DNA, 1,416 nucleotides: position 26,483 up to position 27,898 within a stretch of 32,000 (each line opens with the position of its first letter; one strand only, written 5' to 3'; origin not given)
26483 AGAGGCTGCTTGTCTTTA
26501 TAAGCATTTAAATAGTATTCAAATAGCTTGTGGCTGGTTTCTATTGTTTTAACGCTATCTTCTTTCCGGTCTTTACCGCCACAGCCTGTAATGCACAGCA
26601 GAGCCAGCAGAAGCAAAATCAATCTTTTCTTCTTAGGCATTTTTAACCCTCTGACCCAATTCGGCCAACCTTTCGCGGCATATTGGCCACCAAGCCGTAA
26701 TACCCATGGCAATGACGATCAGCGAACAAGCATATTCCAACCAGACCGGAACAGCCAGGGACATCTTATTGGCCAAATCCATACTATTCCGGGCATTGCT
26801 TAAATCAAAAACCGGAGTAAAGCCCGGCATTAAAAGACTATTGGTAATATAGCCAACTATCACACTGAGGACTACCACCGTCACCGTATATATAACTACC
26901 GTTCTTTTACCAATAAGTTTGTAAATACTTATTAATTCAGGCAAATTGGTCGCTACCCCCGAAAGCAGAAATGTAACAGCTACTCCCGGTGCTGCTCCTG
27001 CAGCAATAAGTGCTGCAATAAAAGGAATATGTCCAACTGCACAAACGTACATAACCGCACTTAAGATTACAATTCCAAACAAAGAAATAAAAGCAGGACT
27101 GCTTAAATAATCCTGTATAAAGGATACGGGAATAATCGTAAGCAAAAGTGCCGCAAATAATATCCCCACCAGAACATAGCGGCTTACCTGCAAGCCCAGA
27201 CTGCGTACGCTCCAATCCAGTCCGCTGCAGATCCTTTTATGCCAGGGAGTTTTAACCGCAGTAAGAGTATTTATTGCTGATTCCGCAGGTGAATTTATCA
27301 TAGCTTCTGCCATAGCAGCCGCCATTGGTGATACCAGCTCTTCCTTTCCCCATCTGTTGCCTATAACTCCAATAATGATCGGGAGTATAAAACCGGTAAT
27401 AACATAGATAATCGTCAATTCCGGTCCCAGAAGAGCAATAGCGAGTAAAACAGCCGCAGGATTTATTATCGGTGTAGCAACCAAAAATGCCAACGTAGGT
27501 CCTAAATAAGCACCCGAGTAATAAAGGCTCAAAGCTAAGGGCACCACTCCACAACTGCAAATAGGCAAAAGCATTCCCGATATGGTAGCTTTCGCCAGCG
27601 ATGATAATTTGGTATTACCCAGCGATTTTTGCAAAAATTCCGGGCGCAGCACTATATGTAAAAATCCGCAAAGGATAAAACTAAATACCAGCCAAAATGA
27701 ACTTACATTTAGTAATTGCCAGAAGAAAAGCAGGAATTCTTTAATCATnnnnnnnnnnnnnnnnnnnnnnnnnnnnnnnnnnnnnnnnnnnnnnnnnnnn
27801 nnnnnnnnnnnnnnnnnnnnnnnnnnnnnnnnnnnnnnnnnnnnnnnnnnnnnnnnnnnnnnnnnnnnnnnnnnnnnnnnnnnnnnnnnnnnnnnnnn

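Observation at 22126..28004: Eight-gene operon joining an ABC importer, an efflux-type permease, a thioredoxin-fold protein, a Cys-Cys-COOH lipoprotein and a DsrE-like protein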

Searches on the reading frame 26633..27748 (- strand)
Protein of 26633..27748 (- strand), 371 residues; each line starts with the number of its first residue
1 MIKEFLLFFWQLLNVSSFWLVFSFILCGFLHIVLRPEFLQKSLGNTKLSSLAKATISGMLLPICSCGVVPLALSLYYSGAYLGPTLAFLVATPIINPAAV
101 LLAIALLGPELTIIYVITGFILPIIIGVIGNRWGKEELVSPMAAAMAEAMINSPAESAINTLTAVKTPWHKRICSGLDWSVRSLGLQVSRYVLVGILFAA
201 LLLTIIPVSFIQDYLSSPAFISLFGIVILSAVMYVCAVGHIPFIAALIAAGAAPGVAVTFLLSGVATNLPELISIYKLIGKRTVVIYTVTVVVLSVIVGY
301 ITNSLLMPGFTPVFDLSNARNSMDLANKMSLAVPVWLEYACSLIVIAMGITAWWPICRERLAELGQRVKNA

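Call 3: search_protein_families(library=ncbifam, proteins=[window:26633-27748:-], max_evalue=0.01)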
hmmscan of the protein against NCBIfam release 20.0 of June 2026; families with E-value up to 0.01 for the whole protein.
window:26633-27748:- (371 aa): 2 families
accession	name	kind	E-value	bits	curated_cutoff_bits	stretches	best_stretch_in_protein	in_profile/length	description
NF040736.1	efflux_SaoE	equivalog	1.7e-149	497.8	325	1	2-358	4-350/352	efflux transporter SaoE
NF033936.1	CuZnOut_SO0444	equivalog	2.5e-58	197.9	300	1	9-315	1-322/351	SO_0444 family Cu/Zn efflux transporter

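Call 4: search_protein_families(library=pfam, proteins=[window:26633-27748:-], max_evalue=0.01)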
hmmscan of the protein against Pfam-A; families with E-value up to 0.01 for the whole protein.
window:26633-27748:- (371 aa): 1 family
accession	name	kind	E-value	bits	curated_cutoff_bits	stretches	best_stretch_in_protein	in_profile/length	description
PF03773.19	ArsP_1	-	8.9e-55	186.4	32.3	1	3-303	3-293/294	Predicted permease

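Call 24: find_homologous_proteins(query=window:26633-27748:-, max_evalue=1e-30)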
Query window:26633-27748:- (371 aa): 1397 proteins with E <= 1e-30 among 8000 candidates; the best 120 are listed.
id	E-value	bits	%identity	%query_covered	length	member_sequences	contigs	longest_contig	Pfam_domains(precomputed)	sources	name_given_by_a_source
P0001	3.1e-231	785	100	100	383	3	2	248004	PF03773.20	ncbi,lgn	-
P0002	1.2e-198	678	85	100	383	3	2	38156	PF03773.20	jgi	-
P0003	5.1e-195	666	85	100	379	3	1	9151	PF03773.20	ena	-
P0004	1.2e-191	655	84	98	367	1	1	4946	PF03773.20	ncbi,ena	-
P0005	1.7e-191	655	82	100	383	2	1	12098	PF03773.20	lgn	-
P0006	5.3e-191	653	82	100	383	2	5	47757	PF03773.20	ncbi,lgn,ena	-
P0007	1.3e-190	652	82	100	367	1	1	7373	PF03773.20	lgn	-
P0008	9.4e-190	649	81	100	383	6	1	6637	PF03773.20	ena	-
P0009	4.0e-189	647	81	100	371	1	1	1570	PF03773.20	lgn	-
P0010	1.3e-188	645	81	100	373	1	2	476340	PF03773.20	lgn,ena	-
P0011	2.1e-188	645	83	98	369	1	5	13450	PF03773.20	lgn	-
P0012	2.3e-188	644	80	100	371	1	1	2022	PF03773.20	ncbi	-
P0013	1.3e-187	642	80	100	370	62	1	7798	PF03773.20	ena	-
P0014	2.4e-187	641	81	100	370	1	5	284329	PF03773.20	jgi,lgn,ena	-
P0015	5.5e-187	640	81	100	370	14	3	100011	PF03773.20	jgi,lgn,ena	jgi:hypothetical protein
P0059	1.3e-121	425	58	96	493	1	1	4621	PF03773.20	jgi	jgi:uncharacterized membrane protein YraQ (UPF0718 family)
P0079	1.3e-117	412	54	96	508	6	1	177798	PF03773.20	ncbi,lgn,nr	ncbi:MAG: efflux transporter SaoE [Thermoanaerobacterales bacterium]|nr:efflux transporter SaoE [The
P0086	1.5e-116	408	53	96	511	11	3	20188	PF03773.20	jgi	jgi:uncharacterized membrane protein YraQ (UPF0718 family)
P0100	1.1e-114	402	54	95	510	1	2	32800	PF03773.20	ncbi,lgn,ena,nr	ncbi:MAG TPA: permease [Syntrophomonadaceae bacterium]|nr:permease [Syntrophomonadaceae bacterium]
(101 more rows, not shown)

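Call 25: find_encoding_contigs(protein=P0001, flank=10000, max_places=4)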
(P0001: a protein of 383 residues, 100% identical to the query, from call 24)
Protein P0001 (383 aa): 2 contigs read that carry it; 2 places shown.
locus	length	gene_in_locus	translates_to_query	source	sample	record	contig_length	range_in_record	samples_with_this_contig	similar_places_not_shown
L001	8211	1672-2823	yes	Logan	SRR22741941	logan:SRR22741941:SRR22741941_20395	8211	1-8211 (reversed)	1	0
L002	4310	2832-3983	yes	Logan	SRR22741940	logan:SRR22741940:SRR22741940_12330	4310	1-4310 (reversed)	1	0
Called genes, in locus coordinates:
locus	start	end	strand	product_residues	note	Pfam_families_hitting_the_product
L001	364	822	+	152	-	PF02566:OsmC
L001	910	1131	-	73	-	PF01106:NifU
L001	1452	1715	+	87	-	-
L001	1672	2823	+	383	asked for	PF03773:ArsP_1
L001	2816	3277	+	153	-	-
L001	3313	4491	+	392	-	PF13379:NMT1_2, PF09084:NMT1, PF04069:OpuAC (weak)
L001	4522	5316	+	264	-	-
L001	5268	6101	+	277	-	PF00528:BPD_transp_1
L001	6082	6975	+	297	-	PF00005:ABC_tran, PF13304:AAA_21 (faint)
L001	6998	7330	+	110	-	-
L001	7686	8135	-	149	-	PF03473:MOSC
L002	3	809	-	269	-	?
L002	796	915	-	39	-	-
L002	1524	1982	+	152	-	PF02566:OsmC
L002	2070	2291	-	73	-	PF01106:NifU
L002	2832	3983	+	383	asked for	PF03773:ArsP_1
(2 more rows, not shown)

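Call 27: find_related_loci(query=A1, collection=genome_contigs, flank=10000)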
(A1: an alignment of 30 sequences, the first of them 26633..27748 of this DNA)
Query A1 (371 aa) in genome_contigs; peptide patterns used: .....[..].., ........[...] (x = any residue, [..] = any of these).
600 stretches matched a pattern (row limit reached: there are more); 592 encode a relative of the query (tblastn E <= 1e-3); the best 80 are kept; 80 distinct loci.
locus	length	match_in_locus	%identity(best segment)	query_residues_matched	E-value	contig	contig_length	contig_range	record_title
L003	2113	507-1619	81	1-371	0e+0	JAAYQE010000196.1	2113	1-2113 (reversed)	MAG: Syntrophomonadaceae bacterium isolate AS22ysBPME_318 187571_AS22, whole genome shotgun sequence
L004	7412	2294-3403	81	1-371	0e+0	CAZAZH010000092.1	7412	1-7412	MAG TPA_asm: uncultured Syntrophomonas sp. isolate binchicken_co45_545 genome assembly, contig: NODE_19366_length_7412_c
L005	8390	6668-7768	85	1-371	0e+0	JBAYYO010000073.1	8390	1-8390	MAG: Syntrophomonas sp. isolate SO_2017_CLC_29 scaffold_15171_c1_PH3_2017, whole genome shotgun sequence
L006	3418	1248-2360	77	1-371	0e+0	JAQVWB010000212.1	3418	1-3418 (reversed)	MAG: Syntrophomonadaceae bacterium isolate STF1_93 NODE_127585_length_3418_cov_2.975995_Sandtown_F1, whole genome shotgu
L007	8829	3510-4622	78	1-371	3e-171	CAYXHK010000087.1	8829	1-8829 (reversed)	MAG TPA_asm: uncultured Syntrophomonadaceae bacterium isolate SRP192927_co5_682 genome assembly, contig: NODE_14456_leng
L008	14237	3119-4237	70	1-371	3e-166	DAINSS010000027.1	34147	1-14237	MAG TPA_asm: Clostridiaceae bacterium isolate CTOTU49638 NODE_180_length_34147_cov_3.785874, whole genome shotgun sequen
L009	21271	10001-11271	80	1-365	2e-143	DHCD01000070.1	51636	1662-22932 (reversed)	MAG TPA_asm: Syntrophomonas sp. UBA4911 UBA4911_contig_2346, whole genome shotgun sequence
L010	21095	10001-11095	52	1-370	3e-130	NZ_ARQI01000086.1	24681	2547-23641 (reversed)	Brachyspira innocens ATCC 29796 strain B256 F811DRAFT_scaffold00045.45_C, whole genome shotgun sequence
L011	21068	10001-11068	57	2-363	5e-130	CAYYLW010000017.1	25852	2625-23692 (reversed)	MAG TPA_asm: uncultured Oscillospiraceae bacterium isolate SRP242652_co1_16 genome assembly, contig: NODE_1640_length_25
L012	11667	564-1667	52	1-369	1e-128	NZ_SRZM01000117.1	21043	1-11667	Brachyspira pilosicoli strain T010 Contig_117, whole genome shotgun sequence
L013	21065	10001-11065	55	1-363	1e-127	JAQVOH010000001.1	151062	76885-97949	MAG: Desulfotomaculaceae bacterium isolate STF1_176 NODE_113_length_151062_cov_9.973571_Sandtown_F1, whole genome shotgu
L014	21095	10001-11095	52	1-370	2e-127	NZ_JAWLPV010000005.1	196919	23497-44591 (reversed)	Brachyspira pilosicoli strain JJ15 JJ15_N5_l=196919_d=0.87x, whole genome shotgun sequence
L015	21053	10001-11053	55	2-361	7e-126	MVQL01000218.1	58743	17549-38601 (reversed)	MAG: Pelotomaculum sp. PtaB.Bin104 A4E53_contig000219, whole genome shotgun sequence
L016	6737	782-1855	52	1-371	3e-125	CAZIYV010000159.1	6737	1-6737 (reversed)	MAG TPA_asm: uncultured Pelotomaculum sp. isolate SRP302447_co2_772 genome assembly, contig: NODE_31998_length_6737_cov_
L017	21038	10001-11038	57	2-354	1e-124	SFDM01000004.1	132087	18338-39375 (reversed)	MAG: Pyramidobacter piscolens isolate W0P25.012 Contig39, whole genome shotgun sequence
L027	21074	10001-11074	51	1-371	2e-120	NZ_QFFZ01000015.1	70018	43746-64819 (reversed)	Pelotomaculum propionicicum strain MGP Pmgp_15, whole genome shotgun sequence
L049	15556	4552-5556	54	9-354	5e-114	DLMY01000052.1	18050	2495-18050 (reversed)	MAG TPA_asm: Actinobacteria bacterium UBA7524 UBA7524_contig_48, whole genome shotgun sequence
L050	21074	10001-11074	50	1-346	5e-114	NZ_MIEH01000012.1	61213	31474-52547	Merdimonas faecis strain BR31 BR31_L001_R1_001_(paired)_contig_12, whole genome shotgun sequence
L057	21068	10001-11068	52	1-365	3e-113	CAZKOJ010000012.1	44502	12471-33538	MAG TPA_asm: uncultured Clostridium sp. isolate SRP302447_co2_83 genome assembly, contig: NODE_2371_length_44502_cov_6.8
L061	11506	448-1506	50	2-363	1e-112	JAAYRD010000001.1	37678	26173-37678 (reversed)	MAG: Tissierellia bacterium isolate AS23ysBPME_162 414_AS23, whole genome shotgun sequence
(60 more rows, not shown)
